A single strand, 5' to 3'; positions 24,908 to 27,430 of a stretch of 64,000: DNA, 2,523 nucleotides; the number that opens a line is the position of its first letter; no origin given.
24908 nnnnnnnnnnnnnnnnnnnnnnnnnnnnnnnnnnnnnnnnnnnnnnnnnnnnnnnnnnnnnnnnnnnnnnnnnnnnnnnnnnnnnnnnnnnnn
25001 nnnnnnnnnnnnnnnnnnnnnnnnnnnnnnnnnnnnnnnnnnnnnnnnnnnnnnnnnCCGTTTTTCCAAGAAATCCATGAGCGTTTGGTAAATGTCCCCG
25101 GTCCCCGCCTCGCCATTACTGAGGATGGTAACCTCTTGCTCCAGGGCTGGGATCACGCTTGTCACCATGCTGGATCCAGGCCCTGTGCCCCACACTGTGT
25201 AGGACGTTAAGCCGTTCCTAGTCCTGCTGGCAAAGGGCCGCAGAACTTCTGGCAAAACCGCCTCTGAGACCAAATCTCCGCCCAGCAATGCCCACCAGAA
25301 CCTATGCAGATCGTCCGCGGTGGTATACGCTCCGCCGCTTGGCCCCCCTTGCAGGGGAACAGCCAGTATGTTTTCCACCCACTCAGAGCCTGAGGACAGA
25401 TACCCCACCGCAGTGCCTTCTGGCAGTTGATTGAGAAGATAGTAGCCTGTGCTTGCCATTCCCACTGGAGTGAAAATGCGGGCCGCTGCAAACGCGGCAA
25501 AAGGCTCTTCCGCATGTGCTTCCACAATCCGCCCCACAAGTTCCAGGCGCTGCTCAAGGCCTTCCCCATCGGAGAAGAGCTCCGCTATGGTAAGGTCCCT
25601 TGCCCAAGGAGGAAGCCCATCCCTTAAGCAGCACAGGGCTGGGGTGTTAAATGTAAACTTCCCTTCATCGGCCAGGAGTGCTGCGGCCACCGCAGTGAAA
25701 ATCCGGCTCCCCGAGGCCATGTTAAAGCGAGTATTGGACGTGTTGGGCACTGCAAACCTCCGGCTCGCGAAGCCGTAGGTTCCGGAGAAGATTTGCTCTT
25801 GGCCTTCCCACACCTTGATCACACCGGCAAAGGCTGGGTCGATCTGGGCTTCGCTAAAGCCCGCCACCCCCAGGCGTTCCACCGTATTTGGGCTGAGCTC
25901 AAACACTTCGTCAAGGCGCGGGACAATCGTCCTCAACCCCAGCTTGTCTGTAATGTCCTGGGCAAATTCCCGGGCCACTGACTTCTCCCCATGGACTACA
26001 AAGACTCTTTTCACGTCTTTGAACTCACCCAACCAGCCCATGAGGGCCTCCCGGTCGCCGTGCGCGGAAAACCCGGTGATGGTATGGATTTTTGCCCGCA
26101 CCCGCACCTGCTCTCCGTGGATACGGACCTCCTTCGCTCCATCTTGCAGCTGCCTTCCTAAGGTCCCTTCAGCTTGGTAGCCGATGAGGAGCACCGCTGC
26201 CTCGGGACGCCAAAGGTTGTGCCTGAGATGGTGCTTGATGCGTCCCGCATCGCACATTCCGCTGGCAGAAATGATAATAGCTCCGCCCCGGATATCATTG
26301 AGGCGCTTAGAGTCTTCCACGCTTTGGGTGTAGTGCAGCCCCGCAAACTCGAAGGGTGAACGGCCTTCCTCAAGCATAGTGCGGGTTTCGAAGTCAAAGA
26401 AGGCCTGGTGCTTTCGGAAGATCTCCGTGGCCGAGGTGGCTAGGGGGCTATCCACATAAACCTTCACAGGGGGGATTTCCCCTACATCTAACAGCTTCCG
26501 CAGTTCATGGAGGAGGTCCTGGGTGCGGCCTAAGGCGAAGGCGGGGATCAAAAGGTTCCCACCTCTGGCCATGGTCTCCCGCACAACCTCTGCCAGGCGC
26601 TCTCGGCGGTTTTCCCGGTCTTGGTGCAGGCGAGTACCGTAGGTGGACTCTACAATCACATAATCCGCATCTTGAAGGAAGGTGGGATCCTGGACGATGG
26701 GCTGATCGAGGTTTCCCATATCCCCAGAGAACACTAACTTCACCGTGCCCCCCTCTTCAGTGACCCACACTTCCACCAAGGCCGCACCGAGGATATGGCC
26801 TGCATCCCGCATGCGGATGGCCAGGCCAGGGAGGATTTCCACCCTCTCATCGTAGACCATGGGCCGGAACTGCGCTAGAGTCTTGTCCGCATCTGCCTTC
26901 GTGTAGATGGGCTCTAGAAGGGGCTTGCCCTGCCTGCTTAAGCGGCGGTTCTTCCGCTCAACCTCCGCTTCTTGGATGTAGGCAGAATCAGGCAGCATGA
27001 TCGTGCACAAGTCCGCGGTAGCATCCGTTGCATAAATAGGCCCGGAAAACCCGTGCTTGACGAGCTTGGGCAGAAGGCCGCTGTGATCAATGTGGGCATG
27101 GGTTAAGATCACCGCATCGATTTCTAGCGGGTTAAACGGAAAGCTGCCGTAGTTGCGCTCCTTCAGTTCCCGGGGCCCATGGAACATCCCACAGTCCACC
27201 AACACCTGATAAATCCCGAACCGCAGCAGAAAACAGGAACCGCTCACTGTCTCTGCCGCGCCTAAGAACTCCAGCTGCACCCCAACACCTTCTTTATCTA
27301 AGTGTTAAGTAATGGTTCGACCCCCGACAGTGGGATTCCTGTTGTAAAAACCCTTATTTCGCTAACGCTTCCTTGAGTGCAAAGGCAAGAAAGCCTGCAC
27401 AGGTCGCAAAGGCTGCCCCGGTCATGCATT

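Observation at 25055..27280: Fusion of a beta-CASP metallo-beta-lactamase RNase with a catalytically degenerate serine-beta-lactamase-fold domain, translationally coupled to ung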

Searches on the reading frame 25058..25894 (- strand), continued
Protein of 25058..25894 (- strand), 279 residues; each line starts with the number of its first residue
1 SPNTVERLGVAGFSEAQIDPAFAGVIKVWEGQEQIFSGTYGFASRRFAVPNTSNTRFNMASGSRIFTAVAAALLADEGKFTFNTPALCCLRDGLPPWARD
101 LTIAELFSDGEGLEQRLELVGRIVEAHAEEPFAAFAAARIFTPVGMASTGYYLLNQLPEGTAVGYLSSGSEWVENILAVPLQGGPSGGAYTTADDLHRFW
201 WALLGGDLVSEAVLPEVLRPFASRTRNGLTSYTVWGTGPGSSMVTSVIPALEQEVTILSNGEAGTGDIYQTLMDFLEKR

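Call 53: search_protein_families(library=pfam, proteins=[P0141, P0152, P0154, P0162, P0170, P0181, P0201, P0233, P0151, P0192], max_evalue=0.0001)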
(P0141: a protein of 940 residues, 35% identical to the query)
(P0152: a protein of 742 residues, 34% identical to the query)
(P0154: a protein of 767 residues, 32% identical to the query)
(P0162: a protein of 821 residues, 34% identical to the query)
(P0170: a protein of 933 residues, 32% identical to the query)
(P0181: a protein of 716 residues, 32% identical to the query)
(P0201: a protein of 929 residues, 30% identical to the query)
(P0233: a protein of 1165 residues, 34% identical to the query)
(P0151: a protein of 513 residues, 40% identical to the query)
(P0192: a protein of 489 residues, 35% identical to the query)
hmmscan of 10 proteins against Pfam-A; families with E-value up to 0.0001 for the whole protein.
P0141 (940 aa): 3 families
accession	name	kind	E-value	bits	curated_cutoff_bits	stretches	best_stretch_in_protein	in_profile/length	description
PF00144.29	Beta-lactamase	-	2.9e-131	438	27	2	44-315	16-292/329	Beta-lactamase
PF13354.11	Beta-lactamase2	-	4.6e-09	36.4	22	0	664-696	18-50/214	Beta-lactamase enzyme family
PF18042.7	ORF_12_N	-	5.7e-07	30.3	26.7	0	500-587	2-90/94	ORF 12 gene product N-terminal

P0152 (742 aa): 1 family
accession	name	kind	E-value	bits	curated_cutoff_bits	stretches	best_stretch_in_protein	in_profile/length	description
PF00144.29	Beta-lactamase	-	1.2e-128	429.3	27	2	430-721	10-309/329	Beta-lactamase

P0154 (767 aa): 1 family
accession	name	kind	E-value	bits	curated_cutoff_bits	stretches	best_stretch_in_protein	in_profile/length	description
PF00144.29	Beta-lactamase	-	2.7e-112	375.6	27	2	342-574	10-241/329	Beta-lactamase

P0162 (821 aa): 2 families
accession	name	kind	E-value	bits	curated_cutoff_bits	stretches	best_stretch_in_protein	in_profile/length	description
PF00144.29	Beta-lactamase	-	2.6e-133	444.7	27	2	40-348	7-319/329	Beta-lactamase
PF13354.11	Beta-lactamase2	-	5.2e-08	32.9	22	0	545-577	18-50/214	Beta-lactamase enzyme family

P0170 (933 aa): 2 families
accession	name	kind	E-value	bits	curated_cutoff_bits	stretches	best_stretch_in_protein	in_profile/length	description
PF00144.29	Beta-lactamase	-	3.3e-105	352.3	27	2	48-345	15-313/329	Beta-lactamase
PF13354.11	Beta-lactamase2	-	2.3e-08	34.1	22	0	649-687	12-50/214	Beta-lactamase enzyme family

P0181 (716 aa): 1 family
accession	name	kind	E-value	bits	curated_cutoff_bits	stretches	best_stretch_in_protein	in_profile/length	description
PF00144.29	Beta-lactamase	-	1e-111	373.7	27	2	71-368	7-311/329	Beta-lactamase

P0201 (929 aa): 2 families
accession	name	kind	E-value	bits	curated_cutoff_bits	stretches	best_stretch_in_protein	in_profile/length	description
PF00144.29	Beta-lactamase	-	1.9e-107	359.7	27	2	624-920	12-322/329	Beta-lactamase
PF18042.7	ORF_12_N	-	4.6e-08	33.8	26.7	0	496-589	1-91/94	ORF 12 gene product N-terminal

P0233 (1165 aa): 3 families
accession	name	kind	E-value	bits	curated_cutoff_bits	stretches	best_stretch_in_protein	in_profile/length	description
PF00144.29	Beta-lactamase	-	1.7e-123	412.4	27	2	603-912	6-317/329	Beta-lactamase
PF11954.13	DUF3471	-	4.1e-10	40.4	29.3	0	467-553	3-93/103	Domain of unknown function (DUF3471)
PF13354.11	Beta-lactamase2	-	3.6e-05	23.6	22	0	74-111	13-50/214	Beta-lactamase enzyme family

P0151 (513 aa): 1 family
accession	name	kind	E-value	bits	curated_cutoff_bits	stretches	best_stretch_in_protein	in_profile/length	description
PF00144.29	Beta-lactamase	-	1.5e-61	208.8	27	1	187-487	17-316/329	Beta-lactamase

P0192 (489 aa): 2 families
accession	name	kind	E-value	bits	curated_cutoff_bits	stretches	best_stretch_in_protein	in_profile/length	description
PF00144.29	Beta-lactamase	-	1e-64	219.2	27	1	158-471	2-315/329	Beta-lactamase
PF13354.11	Beta-lactamase2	-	3.3e-05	23.8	22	0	200-234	16-50/214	Beta-lactamase enzyme family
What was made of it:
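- Tried and rejected: The 700-1165-aa hits I checked are tandem PF00144 proteins (call 53).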

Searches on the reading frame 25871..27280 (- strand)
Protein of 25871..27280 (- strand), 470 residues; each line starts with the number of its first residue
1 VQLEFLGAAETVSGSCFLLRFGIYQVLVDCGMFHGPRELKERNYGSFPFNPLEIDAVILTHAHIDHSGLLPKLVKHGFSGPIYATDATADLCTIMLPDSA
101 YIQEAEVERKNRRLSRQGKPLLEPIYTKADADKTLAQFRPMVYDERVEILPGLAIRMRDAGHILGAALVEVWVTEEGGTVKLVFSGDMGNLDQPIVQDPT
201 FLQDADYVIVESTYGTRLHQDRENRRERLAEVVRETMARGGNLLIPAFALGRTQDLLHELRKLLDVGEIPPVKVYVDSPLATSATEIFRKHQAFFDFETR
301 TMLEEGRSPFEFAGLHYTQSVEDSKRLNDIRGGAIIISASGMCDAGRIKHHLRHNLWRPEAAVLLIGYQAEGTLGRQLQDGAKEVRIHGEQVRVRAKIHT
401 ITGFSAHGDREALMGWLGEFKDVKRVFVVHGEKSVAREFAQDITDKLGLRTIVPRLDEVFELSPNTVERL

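Call 10: search_solved_structures(query=window:25871-27280:-, max_evalue=1e-10, show_alignments=1)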
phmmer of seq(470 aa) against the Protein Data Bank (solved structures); distinct sequences matched with E-value up to 1e-10: 27.
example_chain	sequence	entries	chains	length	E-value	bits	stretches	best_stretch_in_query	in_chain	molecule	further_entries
2dkf_A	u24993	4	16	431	6.2e-86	292.3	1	5-434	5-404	metallo-beta-lactamase superfamily protein | Ribonuclease TTHA0252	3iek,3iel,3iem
3idz_A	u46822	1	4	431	2.4e-85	290.4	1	5-434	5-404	Ribonuclease TTHA0252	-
3ie0_A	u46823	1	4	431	4.2e-85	289.5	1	5-434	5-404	Ribonuclease TTHA0252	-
3ie2_A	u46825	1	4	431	9.6e-85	288.4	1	5-432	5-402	Ribonuclease TTHA0252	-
3a4y_A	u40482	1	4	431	1.2e-84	288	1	5-434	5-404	Ribonuclease TTHA0252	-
3ie1_A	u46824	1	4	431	1.3e-84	287.9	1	5-434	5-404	Ribonuclease TTHA0252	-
2xr1_A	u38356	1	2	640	2.4e-61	211.3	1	4-451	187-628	CLEAVAGE AND POLYADENYLATION SPECIFICITY FACTOR 100 KD SUBUNIT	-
3af5_A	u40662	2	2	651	4.2e-57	197.2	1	53-455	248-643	Putative uncharacterized protein PH1404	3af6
8yhd_H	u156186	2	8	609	3.8e-56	194.1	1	3-446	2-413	a protein | Cas14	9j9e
2ycb_A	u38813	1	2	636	2.1e-55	191.6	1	3-452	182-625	CLEAVAGE AND POLYADENYLATION SPECIFICITY FACTOR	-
8yhe_H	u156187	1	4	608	3.7e-55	190.8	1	3-446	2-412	protein structure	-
9bct_J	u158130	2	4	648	1e-53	186.1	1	52-455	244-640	Transcription termination factor FttA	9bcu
21bh_H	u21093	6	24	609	1.2e-53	185.8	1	3-446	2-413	a protein | Protein structure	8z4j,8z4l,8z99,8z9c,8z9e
6q55_A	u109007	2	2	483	5.2e-44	154.1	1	3-442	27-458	Cleavage and Polyadenylation Specificity Factor 3 (CPSF3) | Cleavage and Polyadenylation Specificity Factor 3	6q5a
2i7t_A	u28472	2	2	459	1.7e-43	152.4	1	5-435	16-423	Cleavage and polyadenylation specificity factor 73 kDa subunit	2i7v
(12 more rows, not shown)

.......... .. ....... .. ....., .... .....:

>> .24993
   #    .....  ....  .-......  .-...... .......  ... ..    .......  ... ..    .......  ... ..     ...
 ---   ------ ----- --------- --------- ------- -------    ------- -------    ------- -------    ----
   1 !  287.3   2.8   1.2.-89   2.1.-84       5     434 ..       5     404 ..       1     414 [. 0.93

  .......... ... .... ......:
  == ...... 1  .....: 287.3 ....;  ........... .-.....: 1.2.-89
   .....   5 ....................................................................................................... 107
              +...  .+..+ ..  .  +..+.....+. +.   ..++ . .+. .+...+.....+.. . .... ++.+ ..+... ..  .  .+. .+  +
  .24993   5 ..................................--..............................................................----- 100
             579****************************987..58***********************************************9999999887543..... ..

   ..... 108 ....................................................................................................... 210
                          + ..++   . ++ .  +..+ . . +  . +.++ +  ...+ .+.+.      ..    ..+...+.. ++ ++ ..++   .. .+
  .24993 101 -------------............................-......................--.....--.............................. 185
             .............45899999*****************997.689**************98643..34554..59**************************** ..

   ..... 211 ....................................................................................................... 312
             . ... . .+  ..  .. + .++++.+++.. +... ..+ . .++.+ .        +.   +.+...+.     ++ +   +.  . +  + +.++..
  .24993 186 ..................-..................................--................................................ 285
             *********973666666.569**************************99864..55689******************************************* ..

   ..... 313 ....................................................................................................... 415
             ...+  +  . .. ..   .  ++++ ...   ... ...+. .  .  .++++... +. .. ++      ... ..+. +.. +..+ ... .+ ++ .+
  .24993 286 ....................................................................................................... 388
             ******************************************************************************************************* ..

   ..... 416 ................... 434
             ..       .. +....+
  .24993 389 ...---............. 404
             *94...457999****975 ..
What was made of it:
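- Closest known: Thermus thermophilus TTHA0252. Same: The MBL + beta-CASP + RMMBL core aligns over residues 5-434 at E 6e-86, with all catalytic motifs shared (call 10).
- The best solved relative is RNase TTHA0252, E 6e-86 over residues 5-434 (call 10).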
